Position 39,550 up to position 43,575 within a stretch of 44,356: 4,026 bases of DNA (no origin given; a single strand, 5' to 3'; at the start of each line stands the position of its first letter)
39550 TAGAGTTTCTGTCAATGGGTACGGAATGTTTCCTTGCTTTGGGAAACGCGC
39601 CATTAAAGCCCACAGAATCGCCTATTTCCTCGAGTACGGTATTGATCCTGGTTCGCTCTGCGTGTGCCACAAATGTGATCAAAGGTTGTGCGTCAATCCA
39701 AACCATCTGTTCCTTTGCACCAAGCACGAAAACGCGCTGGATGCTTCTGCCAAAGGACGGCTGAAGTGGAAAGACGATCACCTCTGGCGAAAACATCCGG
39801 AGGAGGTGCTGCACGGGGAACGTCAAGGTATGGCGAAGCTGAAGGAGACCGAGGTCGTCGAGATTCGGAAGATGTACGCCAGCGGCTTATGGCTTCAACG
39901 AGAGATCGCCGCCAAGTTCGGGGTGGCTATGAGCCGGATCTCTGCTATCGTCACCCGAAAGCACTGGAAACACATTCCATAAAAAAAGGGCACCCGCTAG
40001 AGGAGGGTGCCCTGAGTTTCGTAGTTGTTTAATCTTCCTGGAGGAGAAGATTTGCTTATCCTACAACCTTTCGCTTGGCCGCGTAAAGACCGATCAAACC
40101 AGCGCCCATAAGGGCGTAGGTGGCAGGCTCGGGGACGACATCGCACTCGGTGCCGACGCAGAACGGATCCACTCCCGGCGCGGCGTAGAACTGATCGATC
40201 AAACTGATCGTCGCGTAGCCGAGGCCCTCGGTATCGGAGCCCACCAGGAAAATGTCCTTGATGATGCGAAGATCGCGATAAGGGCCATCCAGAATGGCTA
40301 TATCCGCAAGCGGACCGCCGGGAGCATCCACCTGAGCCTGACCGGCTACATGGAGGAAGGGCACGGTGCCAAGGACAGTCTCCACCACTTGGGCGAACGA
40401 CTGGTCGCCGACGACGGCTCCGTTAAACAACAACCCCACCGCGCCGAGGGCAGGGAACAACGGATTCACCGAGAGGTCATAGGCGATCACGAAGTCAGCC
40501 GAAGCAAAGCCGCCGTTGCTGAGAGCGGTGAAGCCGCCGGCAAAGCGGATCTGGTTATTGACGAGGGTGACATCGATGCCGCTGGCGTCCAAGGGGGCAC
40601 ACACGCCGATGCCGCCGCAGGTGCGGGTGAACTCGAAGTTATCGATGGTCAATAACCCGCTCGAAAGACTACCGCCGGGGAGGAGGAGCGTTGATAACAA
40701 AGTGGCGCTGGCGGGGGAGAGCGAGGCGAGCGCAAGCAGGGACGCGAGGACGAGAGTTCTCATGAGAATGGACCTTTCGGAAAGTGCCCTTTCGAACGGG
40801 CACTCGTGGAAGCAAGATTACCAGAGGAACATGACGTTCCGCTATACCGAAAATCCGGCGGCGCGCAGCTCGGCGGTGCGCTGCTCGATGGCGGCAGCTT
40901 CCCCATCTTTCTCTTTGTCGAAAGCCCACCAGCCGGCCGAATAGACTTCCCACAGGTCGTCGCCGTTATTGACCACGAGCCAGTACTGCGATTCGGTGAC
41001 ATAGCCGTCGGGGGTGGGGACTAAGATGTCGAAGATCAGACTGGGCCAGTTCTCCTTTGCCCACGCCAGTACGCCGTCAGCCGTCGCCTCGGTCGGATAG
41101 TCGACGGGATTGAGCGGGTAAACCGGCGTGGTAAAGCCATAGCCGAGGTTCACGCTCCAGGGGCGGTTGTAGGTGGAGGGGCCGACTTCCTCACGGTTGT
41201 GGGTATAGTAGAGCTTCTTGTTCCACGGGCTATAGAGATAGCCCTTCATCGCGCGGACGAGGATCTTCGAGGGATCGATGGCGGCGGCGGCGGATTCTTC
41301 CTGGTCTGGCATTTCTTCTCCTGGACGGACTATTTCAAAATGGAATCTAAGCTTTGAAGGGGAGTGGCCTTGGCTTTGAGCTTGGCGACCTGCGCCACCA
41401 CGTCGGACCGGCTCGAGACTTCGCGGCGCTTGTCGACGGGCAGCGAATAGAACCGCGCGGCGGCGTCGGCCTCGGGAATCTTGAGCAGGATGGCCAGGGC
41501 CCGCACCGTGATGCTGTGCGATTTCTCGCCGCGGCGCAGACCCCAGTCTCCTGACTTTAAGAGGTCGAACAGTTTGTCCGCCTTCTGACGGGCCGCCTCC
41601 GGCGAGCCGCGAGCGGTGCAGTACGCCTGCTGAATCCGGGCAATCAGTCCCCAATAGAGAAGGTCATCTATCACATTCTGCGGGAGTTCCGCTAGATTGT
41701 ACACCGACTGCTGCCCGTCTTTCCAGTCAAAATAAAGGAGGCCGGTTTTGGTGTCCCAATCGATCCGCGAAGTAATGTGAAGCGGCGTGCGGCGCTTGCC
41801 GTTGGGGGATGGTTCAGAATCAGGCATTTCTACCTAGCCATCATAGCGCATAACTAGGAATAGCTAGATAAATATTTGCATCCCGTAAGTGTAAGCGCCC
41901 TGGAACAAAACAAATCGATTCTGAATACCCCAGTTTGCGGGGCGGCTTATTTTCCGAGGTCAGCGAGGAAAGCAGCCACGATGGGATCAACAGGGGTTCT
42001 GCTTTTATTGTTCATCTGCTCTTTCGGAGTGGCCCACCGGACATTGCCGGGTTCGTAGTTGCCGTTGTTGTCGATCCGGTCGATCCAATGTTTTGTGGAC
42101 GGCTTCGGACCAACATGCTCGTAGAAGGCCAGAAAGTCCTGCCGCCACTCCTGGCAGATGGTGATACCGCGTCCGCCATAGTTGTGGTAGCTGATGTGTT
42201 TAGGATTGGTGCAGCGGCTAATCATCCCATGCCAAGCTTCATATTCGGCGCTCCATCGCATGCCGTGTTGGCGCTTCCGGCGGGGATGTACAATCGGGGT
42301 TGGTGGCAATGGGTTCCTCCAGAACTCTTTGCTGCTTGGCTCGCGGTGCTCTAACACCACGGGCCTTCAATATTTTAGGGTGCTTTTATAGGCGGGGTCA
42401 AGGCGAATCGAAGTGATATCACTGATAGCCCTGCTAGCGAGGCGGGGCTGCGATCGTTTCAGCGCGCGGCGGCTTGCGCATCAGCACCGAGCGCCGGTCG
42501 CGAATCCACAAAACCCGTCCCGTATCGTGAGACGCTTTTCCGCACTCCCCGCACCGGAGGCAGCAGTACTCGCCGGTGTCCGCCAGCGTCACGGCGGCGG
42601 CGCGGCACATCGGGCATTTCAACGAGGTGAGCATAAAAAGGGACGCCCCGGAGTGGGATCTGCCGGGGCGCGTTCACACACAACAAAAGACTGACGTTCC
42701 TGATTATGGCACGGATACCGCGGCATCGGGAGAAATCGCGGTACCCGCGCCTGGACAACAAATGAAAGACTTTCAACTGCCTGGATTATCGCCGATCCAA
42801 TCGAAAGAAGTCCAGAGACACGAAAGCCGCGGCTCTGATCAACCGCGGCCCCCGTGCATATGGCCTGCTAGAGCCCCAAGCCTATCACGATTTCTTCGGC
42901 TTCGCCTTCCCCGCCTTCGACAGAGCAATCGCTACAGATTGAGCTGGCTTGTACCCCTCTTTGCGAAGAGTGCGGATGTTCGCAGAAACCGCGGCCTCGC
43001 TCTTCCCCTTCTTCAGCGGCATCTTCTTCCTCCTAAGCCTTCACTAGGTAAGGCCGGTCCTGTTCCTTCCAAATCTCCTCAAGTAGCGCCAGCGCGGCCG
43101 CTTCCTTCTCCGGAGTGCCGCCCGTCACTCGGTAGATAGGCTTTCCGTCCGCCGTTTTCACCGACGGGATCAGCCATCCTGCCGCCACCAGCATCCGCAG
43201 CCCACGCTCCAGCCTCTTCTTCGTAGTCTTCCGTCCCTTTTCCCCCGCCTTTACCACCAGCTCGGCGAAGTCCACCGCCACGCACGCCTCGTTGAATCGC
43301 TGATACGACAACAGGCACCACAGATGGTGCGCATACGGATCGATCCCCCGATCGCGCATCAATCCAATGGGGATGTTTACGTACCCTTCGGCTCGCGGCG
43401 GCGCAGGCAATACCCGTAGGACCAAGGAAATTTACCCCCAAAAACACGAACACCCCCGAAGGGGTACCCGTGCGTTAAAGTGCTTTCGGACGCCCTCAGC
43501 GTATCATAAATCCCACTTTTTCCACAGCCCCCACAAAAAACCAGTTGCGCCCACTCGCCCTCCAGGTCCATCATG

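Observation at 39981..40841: Phage-encoded PEP-CTERM protein as a self-contained moron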

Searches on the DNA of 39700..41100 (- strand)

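Call 54: search_rna_families(source=window, start=39700, end=41100, threshold=evalue, max_evalue=10)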
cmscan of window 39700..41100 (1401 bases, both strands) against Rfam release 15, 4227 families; matches with E-value up to 10: 7.
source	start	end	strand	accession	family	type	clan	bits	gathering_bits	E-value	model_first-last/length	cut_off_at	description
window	39974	40053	-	RF00519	suhB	Gene; sRNA;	CL00108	25.3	41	0.012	1-77/77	no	Makes More Granules Regulator RNA (mmgR)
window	40509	40576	+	RF02949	Cupriavidus-1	Gene; sRNA;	-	19.3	45.5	4.9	1-78/78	no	Cupriavidus-1 RNA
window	40465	40537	+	RF01998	group-II-D1D4-1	Intron;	CL00102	16.5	35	3.8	1-84/84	no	Group II catalytic intron D1-D4-1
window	40473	40533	-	RF01782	ASpks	Gene; antisense;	-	16.4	52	4.7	1-75/75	no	ASpks TB sRNA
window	39965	40027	+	RF02066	STnc320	Gene; sRNA;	-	16.2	50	6.4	1-55/55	no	Salmonella enterica sRNA STnc320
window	39752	39821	-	RF02791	CcsR1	Gene; sRNA;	-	15.4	65.3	1.1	1-83/83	no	Conserved CCUCCUCCC motif stress-induced RNA 1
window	39980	40049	-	RF02278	Betaproteobacteria_toxic_sRNA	Gene; sRNA;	-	14.3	50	9.2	1-64/64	no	Betaproteobacteria toxic small RNA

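Call 57: search_rna_families(sources=[L030, L032, L034, L036, L039, L041, L043, L044, L045, L046, L047, L048, L050, L051, L035, L040], threshold=gathering)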
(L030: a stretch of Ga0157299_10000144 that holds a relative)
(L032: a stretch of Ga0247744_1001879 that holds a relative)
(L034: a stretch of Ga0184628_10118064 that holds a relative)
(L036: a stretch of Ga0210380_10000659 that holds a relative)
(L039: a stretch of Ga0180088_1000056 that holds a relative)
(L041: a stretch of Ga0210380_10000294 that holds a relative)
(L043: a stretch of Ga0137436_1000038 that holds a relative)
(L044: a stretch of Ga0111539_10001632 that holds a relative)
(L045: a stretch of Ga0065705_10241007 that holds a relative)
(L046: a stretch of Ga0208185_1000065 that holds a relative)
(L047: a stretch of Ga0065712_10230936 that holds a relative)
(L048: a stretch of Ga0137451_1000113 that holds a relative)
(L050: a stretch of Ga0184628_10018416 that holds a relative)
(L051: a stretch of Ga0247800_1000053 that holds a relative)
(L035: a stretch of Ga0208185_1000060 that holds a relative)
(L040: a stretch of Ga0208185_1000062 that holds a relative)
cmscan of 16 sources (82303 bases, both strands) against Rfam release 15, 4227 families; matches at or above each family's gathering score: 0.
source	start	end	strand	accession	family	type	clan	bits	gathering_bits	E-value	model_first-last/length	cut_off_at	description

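Call 58: search_rna_families(source=window, start=39960, end=40070, threshold=evalue, max_evalue=10, show_alignments=3)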
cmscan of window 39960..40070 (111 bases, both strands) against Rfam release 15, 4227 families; matches with E-value up to 10: 17.
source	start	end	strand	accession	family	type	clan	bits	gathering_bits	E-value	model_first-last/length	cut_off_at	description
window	39974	40053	-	RF00519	suhB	Gene; sRNA;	CL00108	25.3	41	0.00093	1-77/77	no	Makes More Granules Regulator RNA (mmgR)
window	39979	40050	-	RF02869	ncS025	Gene; sRNA;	-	18.7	46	0.14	1-85/85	no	Burkholderia sRNA 25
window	39964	40043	+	RF00338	snoR53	Gene; snRNA; snoRNA; CD-box;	CL00080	18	70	2.9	1-91/91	no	Small nucleolar RNA snR53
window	39981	40063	-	RF01480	rli52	Cis-reg;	-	16.4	70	2.1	1-95/95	no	Listeria sRNA rli52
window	39965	40027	+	RF02066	STnc320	Gene; sRNA;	-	16.2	50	0.51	1-55/55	no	Salmonella enterica sRNA STnc320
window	39982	40032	-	RF01388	isrD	Gene; sRNA;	-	14.6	37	0.79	1-51/51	no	isrD Hfq binding RNA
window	39980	40049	-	RF02278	Betaproteobacteria_toxic_sRNA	Gene; sRNA;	-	14.3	50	0.73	1-64/64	no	Betaproteobacteria toxic small RNA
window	39965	39986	-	RF00480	HIV_FE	Cis-reg; frameshift_element;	-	14.3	45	8.5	1-52/52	no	HIV Ribosomal frameshift signal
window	39979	40030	-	RF02353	BjrC68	Gene; sRNA;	-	13.5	39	0.2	1-82/82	no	Bradyrhizobiaceae sRNA BjrC68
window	39984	40013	-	RF03223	mir-2209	Gene; miRNA;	-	12.8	70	3.7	1-63/63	no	mir-2209 microRNA precursor family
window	39987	40013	-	RF04269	mir-373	Gene; miRNA;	-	12.8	69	5.6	1-69/69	no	mir-373 microRNA precursor family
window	39982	40015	-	RF02499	Atu_C4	Gene; sRNA;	-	12.5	80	2.7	30-67/70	no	Rhizobiales sRNA Atu_C4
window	39978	40012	-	RF00489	ctRNA_p42d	Gene; antisense;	-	12.3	50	4.1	5-45/46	no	ctRNA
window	39973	40070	-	RF00557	L10_leader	Cis-reg; leader;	-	12.1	44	4.5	58-138/138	5'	Ribosomal protein L10 leader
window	39979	40070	-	RF01673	PhrS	Gene; sRNA;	-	10.5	37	0.65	122-212/212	5'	PhrS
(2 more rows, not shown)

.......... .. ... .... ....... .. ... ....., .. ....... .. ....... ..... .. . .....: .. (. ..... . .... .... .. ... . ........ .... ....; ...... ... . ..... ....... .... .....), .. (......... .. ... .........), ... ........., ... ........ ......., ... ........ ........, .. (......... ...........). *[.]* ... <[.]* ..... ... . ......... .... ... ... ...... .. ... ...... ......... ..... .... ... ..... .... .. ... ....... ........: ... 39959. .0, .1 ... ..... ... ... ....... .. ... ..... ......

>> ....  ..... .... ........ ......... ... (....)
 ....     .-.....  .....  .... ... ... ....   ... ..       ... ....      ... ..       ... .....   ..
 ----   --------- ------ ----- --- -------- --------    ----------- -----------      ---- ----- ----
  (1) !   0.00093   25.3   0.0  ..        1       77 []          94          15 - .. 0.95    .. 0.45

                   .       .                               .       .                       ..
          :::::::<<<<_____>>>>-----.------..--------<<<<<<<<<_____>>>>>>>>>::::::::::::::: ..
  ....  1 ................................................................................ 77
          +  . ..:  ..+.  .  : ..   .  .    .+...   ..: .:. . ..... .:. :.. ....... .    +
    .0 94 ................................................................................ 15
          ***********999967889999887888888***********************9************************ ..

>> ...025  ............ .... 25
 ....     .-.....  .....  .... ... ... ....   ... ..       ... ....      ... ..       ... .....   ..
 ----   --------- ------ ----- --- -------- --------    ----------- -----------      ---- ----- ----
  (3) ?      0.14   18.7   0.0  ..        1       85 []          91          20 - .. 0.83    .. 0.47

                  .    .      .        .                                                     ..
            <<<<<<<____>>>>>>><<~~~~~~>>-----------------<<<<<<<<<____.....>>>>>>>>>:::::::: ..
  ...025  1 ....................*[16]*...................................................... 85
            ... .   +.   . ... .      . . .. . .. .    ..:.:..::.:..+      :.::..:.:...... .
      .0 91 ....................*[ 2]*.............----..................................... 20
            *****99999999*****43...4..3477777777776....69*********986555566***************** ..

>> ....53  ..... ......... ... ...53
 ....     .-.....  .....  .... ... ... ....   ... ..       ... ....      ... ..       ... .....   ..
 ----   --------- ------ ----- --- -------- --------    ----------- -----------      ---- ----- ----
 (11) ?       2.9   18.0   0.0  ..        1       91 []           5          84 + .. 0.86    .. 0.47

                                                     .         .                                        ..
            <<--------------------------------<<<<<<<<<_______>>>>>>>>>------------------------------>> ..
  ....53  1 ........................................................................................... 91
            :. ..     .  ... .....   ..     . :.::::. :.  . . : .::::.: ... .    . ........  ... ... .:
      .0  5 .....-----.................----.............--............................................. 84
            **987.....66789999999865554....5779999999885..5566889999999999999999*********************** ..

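Call 83: build_rna_model(alignment_id=A6, structure=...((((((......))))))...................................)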
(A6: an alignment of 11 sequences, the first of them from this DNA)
Model R1 built from alignment A6 (11 sequences, 56 columns); structure: as given.
model positions 50; base pairs 6; branch points 0; effective number of sequences 11; information 0.84 bits per position. Calibrated on 0.2 Mb of random sequence (short: E-values are rough).
structure used (alignment columns):
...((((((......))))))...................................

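Call 84: search_with_rna_model(model_id=R1, sources=[window, L001, L002, L003, L006, L009, L011, L013, L016, L017, L018, L021, L023, L024, L025, L026, L027, L029, L030, L032, L033, L034, L037, L038, L039, L041, L044, L045, L047, L048, L050, L051, L055, L056, L057], max_evalue=1)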
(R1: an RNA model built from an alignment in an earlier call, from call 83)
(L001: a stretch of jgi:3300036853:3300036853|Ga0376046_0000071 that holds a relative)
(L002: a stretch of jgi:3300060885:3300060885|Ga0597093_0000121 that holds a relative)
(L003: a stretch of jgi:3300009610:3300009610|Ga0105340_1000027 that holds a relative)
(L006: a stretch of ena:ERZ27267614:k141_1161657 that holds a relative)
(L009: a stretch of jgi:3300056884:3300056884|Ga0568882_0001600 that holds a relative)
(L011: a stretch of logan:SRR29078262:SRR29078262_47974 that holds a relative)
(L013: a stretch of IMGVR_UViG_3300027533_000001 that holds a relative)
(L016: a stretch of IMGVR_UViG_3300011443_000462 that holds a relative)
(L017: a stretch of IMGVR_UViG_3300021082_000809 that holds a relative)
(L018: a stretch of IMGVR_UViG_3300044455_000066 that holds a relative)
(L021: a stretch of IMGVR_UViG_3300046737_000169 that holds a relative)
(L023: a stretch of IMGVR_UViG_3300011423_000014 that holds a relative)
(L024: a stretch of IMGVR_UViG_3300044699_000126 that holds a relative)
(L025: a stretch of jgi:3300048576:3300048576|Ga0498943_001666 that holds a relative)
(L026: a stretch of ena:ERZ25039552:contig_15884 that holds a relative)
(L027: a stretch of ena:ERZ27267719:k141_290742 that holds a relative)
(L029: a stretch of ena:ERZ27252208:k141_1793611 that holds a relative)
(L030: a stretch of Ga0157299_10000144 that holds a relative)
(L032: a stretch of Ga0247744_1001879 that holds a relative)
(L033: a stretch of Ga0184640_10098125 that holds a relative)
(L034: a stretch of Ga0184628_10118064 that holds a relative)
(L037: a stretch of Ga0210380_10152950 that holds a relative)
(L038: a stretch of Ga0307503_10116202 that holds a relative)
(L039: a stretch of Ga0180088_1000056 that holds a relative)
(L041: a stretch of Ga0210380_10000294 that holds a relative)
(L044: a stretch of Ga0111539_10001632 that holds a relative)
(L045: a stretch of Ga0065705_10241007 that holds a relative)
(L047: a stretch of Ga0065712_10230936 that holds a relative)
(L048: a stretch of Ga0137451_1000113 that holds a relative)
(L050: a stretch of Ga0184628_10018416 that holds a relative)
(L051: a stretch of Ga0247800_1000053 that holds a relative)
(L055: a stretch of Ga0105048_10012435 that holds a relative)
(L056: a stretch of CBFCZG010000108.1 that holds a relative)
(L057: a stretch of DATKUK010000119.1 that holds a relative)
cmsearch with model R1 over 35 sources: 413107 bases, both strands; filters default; matches with E-value up to 1: 22.
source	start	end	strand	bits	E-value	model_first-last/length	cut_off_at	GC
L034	1181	1230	+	57.5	1.4e-13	1-50/50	no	0.58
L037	850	899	+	57.5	1.4e-13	1-50/50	no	0.58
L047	873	921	+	54.1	1.3e-12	1-50/50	no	0.49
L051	3675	3725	+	50.7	1.2e-11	1-50/50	no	0.45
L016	10658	10707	+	50.2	1.6e-11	1-50/50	no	0.52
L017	7830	7879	+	50.2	1.6e-11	1-50/50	no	0.52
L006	10829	10878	+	49.1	3.5e-11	1-50/50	no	0.54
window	40006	40053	-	46.8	1.5e-10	1-50/50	no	0.44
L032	2133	2181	+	45.2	4.3e-10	1-50/50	no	0.47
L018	1263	1312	+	45.2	4.4e-10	1-50/50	no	0.58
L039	3706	3755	+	45.2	4.4e-10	1-50/50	no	0.58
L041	3706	3755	+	45.2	4.4e-10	1-50/50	no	0.58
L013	10706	10755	+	44.9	5.5e-10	1-50/50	no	0.52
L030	3181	3229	+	44.7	6e-10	1-50/50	no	0.63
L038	1118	1164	+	44.2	8.3e-10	1-50/50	no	0.57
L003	10739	10787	+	37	9.5e-08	1-50/50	no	0.59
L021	10642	10686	+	36.5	1.3e-07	1-50/50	no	0.53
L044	3702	3748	+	31.5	3.5e-06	1-50/50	no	0.43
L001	10692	10739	+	27.9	3.6e-05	1-50/50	no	0.44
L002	10692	10739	+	27.9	3.6e-05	1-50/50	no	0.44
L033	1249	1266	+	18.2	0.02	4-21/50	no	0.61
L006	20755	20775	+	12.9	0.64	4-24/50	no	0.57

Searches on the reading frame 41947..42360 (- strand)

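Call 6: search_protein_families(library=phrogs, proteins=[window:41947-42360:-], max_evalue=0.001)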
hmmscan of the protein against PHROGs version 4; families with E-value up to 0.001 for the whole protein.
window:41947-42360:- (137 aa): 6 families
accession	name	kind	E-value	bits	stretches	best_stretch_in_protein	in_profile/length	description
phrog_3377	-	DNA, RNA and nucleotide metabolism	1.2e-40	140.5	1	29-122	4-97/196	HNH endonuclease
phrog_374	-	DNA, RNA and nucleotide metabolism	3.5e-39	136.1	1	30-122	263-355/617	HNH endonuclease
phrog_8790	-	DNA, RNA and nucleotide metabolism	7.5e-33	115.4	1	28-122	14-106/241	restriction endonuclease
phrog_2081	-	DNA, RNA and nucleotide metabolism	3.4e-29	103.2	1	27-127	93-203/433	HNH endonuclease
phrog_953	-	DNA, RNA and nucleotide metabolism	5.1e-14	53.4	1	32-113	217-299/420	HNH endonuclease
phrog_4578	-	DNA, RNA and nucleotide metabolism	2.7e-06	28.3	1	79-121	19-61/130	HNH endonuclease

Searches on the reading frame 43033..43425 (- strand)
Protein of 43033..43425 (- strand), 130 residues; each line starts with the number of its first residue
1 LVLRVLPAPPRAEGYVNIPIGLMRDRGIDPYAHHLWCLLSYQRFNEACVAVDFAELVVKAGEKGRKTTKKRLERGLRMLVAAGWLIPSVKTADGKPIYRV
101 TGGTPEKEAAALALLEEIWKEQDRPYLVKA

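Call 68: search_protein_families(library=pfam, proteins=[window:43033-43425:-], max_evalue=0.01)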
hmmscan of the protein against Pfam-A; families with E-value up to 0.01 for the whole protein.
window:43033-43425:- (130 aa): 1 family
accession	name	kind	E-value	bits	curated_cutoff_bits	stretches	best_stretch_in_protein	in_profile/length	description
PF08406.16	CbbQ_C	-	0.0098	16.5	20.6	0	46-88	8-52/85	CbbQ/NirQ/NorQ C-terminal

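Call 88: search_protein_families(library=phrogs, proteins=[window:43033-43425:-], max_evalue=0.001)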
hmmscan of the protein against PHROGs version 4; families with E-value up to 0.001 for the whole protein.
window:43033-43425:- (130 aa): 0 families
